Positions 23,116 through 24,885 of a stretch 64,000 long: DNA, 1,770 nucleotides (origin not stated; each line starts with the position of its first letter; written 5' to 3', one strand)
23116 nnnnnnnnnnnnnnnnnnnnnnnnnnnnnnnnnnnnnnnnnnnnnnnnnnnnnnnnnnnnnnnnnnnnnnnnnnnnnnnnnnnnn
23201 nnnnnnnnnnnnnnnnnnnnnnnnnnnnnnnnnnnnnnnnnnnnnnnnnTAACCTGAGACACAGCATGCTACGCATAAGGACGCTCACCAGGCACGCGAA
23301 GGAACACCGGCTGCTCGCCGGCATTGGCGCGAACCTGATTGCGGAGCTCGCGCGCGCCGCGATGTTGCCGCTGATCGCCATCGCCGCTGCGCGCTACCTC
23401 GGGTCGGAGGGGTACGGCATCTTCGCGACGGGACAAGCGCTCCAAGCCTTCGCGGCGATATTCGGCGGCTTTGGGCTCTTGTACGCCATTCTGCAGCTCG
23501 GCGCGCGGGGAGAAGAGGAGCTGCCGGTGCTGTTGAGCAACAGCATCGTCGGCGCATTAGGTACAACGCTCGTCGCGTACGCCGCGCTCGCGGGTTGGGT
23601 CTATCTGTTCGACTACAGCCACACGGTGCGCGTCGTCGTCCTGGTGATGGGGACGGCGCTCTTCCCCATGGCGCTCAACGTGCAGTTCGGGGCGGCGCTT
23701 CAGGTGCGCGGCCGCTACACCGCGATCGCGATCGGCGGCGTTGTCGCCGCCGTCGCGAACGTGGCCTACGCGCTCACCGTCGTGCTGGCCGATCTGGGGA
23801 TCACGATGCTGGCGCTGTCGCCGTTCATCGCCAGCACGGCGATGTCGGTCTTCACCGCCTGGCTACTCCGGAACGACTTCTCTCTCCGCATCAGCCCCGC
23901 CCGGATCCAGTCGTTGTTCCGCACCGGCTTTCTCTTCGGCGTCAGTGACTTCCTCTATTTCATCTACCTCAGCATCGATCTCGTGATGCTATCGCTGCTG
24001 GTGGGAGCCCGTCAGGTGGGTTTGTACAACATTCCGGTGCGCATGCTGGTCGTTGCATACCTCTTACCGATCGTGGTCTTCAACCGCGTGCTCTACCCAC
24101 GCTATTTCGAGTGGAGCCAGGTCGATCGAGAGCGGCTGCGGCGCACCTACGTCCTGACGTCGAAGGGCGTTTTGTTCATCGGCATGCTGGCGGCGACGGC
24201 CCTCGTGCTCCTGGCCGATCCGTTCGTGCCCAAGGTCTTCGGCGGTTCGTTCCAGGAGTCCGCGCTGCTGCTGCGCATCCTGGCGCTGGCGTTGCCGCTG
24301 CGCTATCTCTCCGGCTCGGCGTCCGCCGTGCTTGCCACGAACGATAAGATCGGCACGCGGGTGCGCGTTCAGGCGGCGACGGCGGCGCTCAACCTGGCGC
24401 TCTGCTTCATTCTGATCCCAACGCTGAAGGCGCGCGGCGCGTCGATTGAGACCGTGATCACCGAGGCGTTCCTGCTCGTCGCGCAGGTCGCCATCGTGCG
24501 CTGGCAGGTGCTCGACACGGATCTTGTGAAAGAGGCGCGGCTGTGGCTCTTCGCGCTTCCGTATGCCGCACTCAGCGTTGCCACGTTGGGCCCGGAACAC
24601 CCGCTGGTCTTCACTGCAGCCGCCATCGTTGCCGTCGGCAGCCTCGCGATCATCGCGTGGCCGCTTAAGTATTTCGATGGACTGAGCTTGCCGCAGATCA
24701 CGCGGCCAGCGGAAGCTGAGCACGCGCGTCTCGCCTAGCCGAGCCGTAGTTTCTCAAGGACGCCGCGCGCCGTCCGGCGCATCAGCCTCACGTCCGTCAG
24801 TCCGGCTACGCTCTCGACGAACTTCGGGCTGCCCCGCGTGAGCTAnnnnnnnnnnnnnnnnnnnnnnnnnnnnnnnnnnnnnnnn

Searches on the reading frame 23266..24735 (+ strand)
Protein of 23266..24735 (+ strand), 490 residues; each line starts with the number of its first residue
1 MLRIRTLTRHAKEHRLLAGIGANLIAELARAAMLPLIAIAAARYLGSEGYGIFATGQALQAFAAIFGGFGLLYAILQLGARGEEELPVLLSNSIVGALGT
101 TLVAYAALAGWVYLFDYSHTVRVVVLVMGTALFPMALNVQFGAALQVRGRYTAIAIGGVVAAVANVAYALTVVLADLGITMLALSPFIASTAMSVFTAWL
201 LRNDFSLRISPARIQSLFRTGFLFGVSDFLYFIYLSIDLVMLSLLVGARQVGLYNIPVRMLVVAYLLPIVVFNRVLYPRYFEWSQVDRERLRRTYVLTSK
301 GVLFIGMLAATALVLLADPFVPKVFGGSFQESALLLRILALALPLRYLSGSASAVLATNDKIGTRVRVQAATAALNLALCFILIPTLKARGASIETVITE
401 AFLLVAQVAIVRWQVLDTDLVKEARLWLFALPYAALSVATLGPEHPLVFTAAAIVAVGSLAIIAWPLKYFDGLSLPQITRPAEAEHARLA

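Call 10: search_protein_families(library=pfam, proteins=[window:23266-24735:+], max_evalue=0.001)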
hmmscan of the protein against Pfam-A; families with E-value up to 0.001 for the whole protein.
window:23266-24735:+ (490 aa): 2 families
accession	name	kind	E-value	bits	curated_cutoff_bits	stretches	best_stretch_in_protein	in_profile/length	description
PF13440.11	Polysacc_synt_3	-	7.4e-21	75.1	23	1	42-332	3-291/293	Polysaccharide biosynthesis protein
PF01943.22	Polysacc_synt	-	5.6e-15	55.9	28.2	1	17-281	2-271/274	Polysaccharide biosynthesis protein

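Call 49: search_protein_families(library=ncbifam, proteins=[window:23266-24735:+], max_evalue=0.01)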
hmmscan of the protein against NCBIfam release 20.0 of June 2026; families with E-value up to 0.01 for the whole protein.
window:23266-24735:+ (490 aa): 3 families
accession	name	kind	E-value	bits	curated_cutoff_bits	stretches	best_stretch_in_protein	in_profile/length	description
NF007773.0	PRK10459.1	equivalog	4.3e-16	59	273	1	41-408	32-393/492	MOP flippase family protein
NF041871.1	Wzx_EPS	equivalog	2.2e-10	39.8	800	1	39-409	25-397/492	exopolysaccharide biosynthesis flippase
NF047674.1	TeichurnBiosyTuaB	equivalog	2.6e-10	40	580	1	42-356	34-348/469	teichuronic acid biosynthesis protein TuaB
